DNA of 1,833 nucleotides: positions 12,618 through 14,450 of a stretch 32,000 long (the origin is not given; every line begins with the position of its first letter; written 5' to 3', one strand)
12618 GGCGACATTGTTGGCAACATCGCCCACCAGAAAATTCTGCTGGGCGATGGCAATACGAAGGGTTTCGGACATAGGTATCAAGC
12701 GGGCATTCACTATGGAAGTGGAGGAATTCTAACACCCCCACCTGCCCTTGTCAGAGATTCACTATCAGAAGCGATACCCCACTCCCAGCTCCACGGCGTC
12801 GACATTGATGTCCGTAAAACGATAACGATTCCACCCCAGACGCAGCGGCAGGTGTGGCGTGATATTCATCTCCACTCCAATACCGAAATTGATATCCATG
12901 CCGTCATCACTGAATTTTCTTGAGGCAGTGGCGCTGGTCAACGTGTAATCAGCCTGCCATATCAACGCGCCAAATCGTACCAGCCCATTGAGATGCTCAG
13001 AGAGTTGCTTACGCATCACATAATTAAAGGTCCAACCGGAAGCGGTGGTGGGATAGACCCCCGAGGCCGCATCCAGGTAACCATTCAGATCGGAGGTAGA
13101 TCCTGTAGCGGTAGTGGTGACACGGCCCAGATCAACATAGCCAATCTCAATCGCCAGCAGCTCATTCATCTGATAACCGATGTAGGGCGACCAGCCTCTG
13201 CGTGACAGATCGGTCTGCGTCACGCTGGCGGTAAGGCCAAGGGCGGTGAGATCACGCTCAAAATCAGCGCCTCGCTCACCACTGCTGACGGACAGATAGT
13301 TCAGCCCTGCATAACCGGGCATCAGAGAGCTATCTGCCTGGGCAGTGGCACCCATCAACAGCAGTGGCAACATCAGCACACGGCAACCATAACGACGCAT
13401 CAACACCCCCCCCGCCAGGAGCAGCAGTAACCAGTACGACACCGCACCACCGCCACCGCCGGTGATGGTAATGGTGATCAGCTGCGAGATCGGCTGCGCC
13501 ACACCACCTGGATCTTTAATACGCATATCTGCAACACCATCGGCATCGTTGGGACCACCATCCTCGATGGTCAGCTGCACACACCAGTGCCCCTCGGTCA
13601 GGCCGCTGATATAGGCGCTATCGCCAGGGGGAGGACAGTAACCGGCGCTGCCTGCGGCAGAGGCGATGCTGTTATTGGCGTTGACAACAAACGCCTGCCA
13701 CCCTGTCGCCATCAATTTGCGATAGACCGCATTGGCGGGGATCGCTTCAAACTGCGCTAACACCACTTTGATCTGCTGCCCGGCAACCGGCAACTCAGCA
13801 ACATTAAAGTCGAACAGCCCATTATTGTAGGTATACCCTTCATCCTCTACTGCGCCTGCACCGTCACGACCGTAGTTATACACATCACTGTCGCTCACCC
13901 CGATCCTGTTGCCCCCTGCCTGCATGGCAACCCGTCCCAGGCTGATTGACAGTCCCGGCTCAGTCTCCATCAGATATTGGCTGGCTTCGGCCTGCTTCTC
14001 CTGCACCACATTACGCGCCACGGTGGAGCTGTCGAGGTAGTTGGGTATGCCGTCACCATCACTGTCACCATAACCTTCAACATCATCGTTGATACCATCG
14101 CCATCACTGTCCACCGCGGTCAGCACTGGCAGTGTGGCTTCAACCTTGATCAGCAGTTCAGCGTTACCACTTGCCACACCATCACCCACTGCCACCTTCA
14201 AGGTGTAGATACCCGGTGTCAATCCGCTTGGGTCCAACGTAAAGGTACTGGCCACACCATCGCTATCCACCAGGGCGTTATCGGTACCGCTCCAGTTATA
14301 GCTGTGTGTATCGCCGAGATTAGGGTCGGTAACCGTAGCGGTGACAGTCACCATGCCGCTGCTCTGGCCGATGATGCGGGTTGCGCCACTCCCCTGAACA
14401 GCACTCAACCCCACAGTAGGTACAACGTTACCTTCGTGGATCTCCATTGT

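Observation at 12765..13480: G8 homopolymer joins a sorting-signal-like adhesin tail in frame to a complete signal peptide plus OMP beta-barrel; one G fewer restores a TGATG two-gene overlap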

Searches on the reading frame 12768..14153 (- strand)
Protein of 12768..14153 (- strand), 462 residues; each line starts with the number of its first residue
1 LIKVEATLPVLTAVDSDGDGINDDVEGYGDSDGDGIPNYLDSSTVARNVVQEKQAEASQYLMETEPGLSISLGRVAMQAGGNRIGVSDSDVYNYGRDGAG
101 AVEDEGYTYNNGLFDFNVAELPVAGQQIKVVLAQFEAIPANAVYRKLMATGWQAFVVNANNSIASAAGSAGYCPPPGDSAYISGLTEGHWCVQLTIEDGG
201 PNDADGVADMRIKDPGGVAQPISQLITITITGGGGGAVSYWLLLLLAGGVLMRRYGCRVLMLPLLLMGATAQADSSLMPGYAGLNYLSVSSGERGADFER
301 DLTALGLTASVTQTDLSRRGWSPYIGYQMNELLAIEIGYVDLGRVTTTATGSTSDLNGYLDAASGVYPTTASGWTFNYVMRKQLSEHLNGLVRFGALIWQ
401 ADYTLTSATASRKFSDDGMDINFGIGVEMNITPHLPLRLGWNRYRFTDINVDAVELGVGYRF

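Call 7: find_homologous_proteins(query=window:12768-14153:-)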
Query window:12768-14153:- (462 aa): 158 proteins with E <= 0.001 among 8000 candidates; the best 120 are listed.
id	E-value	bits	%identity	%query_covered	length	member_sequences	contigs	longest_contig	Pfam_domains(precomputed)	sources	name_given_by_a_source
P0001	2.3e-163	563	54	100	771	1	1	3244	PF13505.13,PF03160.21,PF01389.24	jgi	-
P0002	4.0e-125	437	52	88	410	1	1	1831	PF13505.13,PF01389.24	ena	-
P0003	2.0e-109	385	46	89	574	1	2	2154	PF01389.24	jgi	jgi:hypothetical protein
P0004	1.2e-85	306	57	53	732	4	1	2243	-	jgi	jgi:plastocyanin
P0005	2.7e-85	305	56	48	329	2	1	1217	-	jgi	jgi:hypothetical protein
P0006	2.2e-83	299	59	48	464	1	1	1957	-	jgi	jgi:hypothetical protein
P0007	4.7e-83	298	58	55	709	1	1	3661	-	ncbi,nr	ncbi:MAG: GlyGly-CTERM sorting domain-containing protein, partial [Candidatus Thiodiazotropha sp. (e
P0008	2.4e-82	296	62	48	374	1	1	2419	-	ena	-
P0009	8.1e-82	294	59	47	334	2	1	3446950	PF22352.3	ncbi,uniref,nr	ncbi:PKD domain-containing protein [Candidatus Reidiella endopervernicosa]|uniref:PKD domain-contain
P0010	1.3e-80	290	56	51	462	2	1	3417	-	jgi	jgi:hypothetical protein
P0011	2.7e-80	289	58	47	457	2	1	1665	-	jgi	jgi:hypothetical protein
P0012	8.8e-79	284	38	100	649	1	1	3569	PF13505.13,PF03160.21,PF01389.24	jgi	jgi:hypothetical protein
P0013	4.0e-77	278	57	45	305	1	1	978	-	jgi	jgi:hypothetical protein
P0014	5.6e-76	275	57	52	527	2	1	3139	PF19077.7,PF18911.7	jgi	jgi:hypothetical protein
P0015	2.7e-74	269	54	49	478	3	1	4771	-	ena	-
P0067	1.3e-53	201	45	53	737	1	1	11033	-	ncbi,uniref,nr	ncbi:choice-of-anchor U domain-containing protein [Marinobacter sp.]|uniref:choice-of-anchor U domai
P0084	1.3e-47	181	48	47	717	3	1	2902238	PF17963.8,PF17892.8,PF17803.8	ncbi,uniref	ncbi:Ig-like domain-containing protein [Photobacterium sp. Hal280]|uniref:Ig-like domain-containing 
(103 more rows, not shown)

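Call 30: find_encoding_contigs(protein=P0084, flank=5000, max_places=2)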
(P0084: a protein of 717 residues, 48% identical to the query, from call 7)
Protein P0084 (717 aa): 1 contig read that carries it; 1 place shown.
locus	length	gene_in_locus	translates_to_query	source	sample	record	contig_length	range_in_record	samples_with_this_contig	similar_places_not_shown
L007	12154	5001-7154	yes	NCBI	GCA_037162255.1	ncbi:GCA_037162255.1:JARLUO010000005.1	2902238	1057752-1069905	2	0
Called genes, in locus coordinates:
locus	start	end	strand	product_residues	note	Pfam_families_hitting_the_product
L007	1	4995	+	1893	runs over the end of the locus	PF19078:Big_12, PF19078:Big_12, PF13205:Big_5, PF17803:Cadherin_4, PF17892:Cadherin_5, PF17963:Big_9, PF17803:Cadherin_4, PF17892:Cadherin_5, +24 more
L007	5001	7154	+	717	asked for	PF17803:Cadherin_4 (weak), PF17892:Cadherin_5, PF17963:Big_9, PF17803:Cadherin_4, PF17892:Cadherin_5, PF17963:Big_9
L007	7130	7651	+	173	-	PF13505:OMP_b-brl, PF01389:OmpA_membrane (faint)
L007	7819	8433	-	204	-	PF01871:AMMECR1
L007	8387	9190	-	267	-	PF01875:Memo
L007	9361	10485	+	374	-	PF04055:Radical_SAM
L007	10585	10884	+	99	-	PF00462:Glutaredoxin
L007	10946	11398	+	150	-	PF02566:OsmC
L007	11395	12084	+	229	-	PF03473:MOSC, PF03475:YiiM_3-alpha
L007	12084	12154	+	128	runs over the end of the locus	PF00903:Glyoxalase, PF13669:Glyoxalase_4, PF18029:Glyoxalase_6 (weak)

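Call 31: find_encoding_contigs(protein=P0067, flank=5000, max_places=2)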
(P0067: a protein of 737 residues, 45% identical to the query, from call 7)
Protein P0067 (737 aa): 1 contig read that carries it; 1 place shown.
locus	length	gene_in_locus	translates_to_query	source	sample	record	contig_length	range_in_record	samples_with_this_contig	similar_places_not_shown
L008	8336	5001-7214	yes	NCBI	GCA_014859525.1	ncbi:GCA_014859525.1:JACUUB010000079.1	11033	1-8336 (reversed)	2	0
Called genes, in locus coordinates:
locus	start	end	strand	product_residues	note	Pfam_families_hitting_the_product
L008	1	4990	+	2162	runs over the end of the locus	-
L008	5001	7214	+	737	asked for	-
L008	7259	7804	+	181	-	PF01694:Rhomboid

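Call 38: search_protein_families(library=ncbifam, proteins=[L008:7259-7801:+], max_evalue=10)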
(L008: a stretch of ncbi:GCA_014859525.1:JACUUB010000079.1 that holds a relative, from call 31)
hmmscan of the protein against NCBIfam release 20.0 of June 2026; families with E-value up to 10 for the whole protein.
L008:7259-7801:+ (181 aa): 3 families
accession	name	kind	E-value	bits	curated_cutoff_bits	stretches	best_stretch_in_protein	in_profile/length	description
TIGR03902.1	rhom_GG_sort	equivalog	5.3e-39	133.7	84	1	17-167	2-153/154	rhombosortase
TIGR04239.1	rhombo_GlpG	equivalog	3.5e-07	30.2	250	1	10-169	114-267/271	rhomboid family intramembrane serine protease GlpG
NF008155.0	PRK10907.1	equivalog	3.7e-05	23.2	335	1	17-166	121-264/276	rhomboid family intramembrane serine protease GlpG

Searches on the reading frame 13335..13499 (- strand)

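Call 38: search_protein_families(library=ncbifam, proteins=[window:13335-13499:-], max_evalue=10)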
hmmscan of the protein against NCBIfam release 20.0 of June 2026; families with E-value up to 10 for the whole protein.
seq(55 aa): 3 families
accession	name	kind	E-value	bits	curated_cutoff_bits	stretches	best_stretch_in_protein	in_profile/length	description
TIGR03501.1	GlyGly_CTERM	domain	0.0056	17.4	15.5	1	16-36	1-21/22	GlyGly-CTERM sorting domain-containing protein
TIGR03867.1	MprA_tail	equivalog_domain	0.053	14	19.7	1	15-32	1-20/27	MprA protease, GlyGly-CTERM protein-sorting domain-containing form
TIGR01759.1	MalateDH-SF1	subfamily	0.18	10.7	345.65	1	6-34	2-29/327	malate dehydrogenase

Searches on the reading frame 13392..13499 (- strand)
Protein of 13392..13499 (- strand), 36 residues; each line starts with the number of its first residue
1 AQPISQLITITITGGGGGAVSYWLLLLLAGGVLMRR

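Call 38: search_protein_families(library=ncbifam, proteins=[window:13392-13499:-], max_evalue=10)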
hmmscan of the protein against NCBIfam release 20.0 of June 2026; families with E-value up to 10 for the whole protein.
seq(36 aa): 5 families
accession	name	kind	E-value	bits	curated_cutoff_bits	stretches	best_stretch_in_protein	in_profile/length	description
TIGR03501.1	GlyGly_CTERM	domain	0.0077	16.9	15.5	1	16-36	1-21/22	GlyGly-CTERM sorting domain-containing protein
TIGR03867.1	MprA_tail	equivalog_domain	0.013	16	19.7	1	15-32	1-20/27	MprA protease, GlyGly-CTERM protein-sorting domain-containing form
TIGR01759.1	MalateDH-SF1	subfamily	0.11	11.5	345.65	1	6-34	2-29/327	malate dehydrogenase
TIGR03901.2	MYXO-CTERM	domain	0.13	12.6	20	1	14-36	9-32/34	MYXO-CTERM sorting domain-containing protein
TIGR03382.1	GC_trans_RRR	domain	0.33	11.7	15.85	1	15-36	6-25/27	MYXO-CTERM sorting domain-containing protein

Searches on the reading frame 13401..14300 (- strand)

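Call 5: search_protein_families(library=pfam, proteins=[window:13401-14300:-], max_evalue=0.01)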
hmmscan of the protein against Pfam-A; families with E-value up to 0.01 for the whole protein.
window:13401-14300:- (300 aa): 0 families

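Call 6: search_protein_families(library=ncbifam, proteins=[window:13401-14300:-], max_evalue=0.1)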
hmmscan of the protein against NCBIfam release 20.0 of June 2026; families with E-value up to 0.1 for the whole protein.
window:13401-14300:- (300 aa): 2 families
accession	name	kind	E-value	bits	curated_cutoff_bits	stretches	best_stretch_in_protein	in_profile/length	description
NF041766.1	choice_anch_U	domain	1.1e-13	51.8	32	1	154-268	3-91/92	choice-of-anchor U domain-containing protein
NF047638.1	throspo3_MtsC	equivalog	0.0085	15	350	1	61-104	109-150/428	cell-cell cohesion MYXO-CTERM protein MtsC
